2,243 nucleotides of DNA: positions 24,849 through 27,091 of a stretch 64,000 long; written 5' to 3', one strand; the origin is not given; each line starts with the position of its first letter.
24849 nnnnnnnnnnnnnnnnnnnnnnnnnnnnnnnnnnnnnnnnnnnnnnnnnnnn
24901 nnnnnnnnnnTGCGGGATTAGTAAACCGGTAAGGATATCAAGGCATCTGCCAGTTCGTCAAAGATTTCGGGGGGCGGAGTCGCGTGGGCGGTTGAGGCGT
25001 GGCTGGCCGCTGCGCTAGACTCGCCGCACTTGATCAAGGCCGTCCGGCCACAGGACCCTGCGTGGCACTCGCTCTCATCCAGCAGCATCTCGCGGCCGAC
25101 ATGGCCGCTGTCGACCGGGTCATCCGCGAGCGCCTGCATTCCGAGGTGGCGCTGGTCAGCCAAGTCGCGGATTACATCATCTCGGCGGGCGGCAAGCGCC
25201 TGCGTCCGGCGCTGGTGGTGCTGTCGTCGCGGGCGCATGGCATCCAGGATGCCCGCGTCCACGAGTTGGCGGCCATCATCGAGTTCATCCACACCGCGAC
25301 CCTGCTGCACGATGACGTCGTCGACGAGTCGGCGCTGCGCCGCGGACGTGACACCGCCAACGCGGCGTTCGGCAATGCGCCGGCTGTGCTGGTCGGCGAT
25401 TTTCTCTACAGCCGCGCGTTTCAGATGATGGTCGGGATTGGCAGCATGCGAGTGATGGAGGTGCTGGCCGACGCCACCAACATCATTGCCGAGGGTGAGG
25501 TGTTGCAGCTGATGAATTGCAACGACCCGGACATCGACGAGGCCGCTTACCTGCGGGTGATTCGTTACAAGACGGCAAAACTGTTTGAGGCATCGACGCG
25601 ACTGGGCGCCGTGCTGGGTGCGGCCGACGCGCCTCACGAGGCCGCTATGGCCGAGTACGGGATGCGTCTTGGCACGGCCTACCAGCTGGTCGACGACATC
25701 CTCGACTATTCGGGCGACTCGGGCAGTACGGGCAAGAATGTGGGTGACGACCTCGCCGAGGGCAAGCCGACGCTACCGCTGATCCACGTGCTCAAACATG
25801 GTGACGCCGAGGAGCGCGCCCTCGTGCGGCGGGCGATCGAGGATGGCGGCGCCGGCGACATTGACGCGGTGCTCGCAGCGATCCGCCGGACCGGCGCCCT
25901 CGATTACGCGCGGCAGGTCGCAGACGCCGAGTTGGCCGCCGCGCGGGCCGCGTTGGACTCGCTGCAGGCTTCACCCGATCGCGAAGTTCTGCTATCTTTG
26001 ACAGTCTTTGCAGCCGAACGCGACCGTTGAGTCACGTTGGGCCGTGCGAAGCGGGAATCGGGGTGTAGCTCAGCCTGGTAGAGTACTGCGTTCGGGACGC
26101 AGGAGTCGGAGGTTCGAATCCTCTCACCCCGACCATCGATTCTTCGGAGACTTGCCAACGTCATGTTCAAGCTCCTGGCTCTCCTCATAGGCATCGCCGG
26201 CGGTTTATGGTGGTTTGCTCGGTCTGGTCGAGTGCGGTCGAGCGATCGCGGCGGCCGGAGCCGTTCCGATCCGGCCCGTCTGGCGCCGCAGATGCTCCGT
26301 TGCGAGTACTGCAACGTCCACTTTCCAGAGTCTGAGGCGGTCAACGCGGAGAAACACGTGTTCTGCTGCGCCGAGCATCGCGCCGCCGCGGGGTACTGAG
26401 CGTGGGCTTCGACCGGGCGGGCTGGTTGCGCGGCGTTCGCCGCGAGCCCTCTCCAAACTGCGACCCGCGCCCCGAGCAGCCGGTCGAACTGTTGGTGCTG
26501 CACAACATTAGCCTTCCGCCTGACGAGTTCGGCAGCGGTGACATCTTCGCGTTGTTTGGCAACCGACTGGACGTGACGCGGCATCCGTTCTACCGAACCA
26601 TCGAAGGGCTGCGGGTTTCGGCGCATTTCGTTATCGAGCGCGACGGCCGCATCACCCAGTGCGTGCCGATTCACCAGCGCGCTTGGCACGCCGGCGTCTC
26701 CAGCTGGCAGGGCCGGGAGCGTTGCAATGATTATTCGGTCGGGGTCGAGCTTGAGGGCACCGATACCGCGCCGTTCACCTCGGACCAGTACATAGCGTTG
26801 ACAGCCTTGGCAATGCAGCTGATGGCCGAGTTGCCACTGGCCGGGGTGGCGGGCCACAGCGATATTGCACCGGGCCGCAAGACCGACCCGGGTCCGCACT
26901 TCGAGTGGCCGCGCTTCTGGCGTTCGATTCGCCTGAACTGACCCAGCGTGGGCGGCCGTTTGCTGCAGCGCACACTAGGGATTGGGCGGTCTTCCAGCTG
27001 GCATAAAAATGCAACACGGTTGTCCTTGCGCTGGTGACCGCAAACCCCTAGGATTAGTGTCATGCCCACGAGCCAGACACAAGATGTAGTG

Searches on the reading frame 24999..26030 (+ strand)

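Call 31: search_protein_families(library=ncbifam, proteins=[window:24999-26030:+], max_evalue=0.000001)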
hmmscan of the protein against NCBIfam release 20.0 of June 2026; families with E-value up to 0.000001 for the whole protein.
window:24999-26030:+ (343 aa): 16 families
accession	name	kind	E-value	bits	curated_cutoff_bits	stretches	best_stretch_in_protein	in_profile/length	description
NF008140.0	PRK10888.1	equivalog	1.6e-121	405.6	412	1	25-343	4-323/323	octaprenyl diphosphate synthase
TIGR02748.1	GerC3_HepT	equivalog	4.1e-67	226.5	456.55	1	24-341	2-317/319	heptaprenyl diphosphate synthase component II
TIGR02749.1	prenyl_cyano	equivalog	1.7e-66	224.5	383.2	1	27-341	6-320/322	solanesyl diphosphate synthase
NF040698.1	IdsA_Meth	equivalog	3.7e-65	220.3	468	1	29-342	5-327/328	short chain isoprenyl diphosphate synthase IdsA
NF041169.1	f2_encap_cargo4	exception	6.1e-63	213.1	450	1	31-342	16-333/334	family 2 encapsulin nanocompartment cargo protein polyprenyl transferase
NF041003.1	GGPP_syn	equivalog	7.1e-61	206.1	500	1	35-330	10-313/326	geranylgeranyl diphosphate synthase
NF042417.1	NPPPS_Mycobact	equivalog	2.1e-49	168.3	600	1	29-341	20-333/335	nonaprenyl/(2E,6E)-farnesyl/geranylgeranyl diphosphat synthase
NF045628.1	HxpDPsynlarge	equivalog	2.4e-49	168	500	1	34-334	4-302/311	hexaprenyl-diphosphate synthase large subunit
NF045485.1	FPPsyn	subfamily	3e-43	148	275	1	51-281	23-264/288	farnesyl diphosphate synthase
NF040789.2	gerfarn_diphsyn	equivalog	7.2e-43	147.1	560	1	37-342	17-344/345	geranylfarnesyl diphosphate synthase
NF045549.1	GGPPsyn_IdsB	equivalog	1.8e-40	139.1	475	1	62-342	62-345/346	geranylgeranyl diphosphate synthase IdsB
NF040627.1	GFPS_Meth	equivalog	1.6e-35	123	600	1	54-238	29-211/285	geranylfarnesyl diphosphate synthase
NF045685.1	GGPPSynCrtE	equivalog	2.7e-33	115.2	460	1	51-282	28-270/293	geranylgeranyl diphosphate synthase CrtE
NF007877.0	PRK10581.1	equivalog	3.6e-29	101.9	321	1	37-279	17-270/299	(2E,6E)-farnesyl diphosphate synthase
NF042416.1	GFPPS_Mycobact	equivalog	3.8e-26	91.9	600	1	51-326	29-329/350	bifunctional (2E,6E)-farnesyl/geranyl diphosphate synthase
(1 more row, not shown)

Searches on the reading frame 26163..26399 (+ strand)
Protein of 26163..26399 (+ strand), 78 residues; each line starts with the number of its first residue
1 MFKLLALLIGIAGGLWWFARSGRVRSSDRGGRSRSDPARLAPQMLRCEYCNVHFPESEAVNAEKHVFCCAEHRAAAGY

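Call 33: search_protein_families(library=ncbifam, proteins=[window:26163-26399:+], max_evalue=0.001)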
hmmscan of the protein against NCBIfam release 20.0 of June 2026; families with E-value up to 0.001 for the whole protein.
window:26163-26399:+ (78 aa): 1 family
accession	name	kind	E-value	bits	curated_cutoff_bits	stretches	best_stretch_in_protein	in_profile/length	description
NF041023.1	PP0621_fam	subfamily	4e-19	68.7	45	1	3-73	2-71/71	PP0621 family protein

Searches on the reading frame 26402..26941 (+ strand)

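Call 33: search_protein_families(library=ncbifam, proteins=[window:26402-26941:+], max_evalue=0.001)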
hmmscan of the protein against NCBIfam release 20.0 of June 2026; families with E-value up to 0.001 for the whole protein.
window:26402-26941:+ (179 aa): 1 family
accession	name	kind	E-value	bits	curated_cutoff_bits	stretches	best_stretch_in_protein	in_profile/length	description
NF008758.0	PRK11789.1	equivalog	1.6e-76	255.9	143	1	4-176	7-182/190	1,6-anhydro-N-acetylmuramyl-L-alanine amidase AmpD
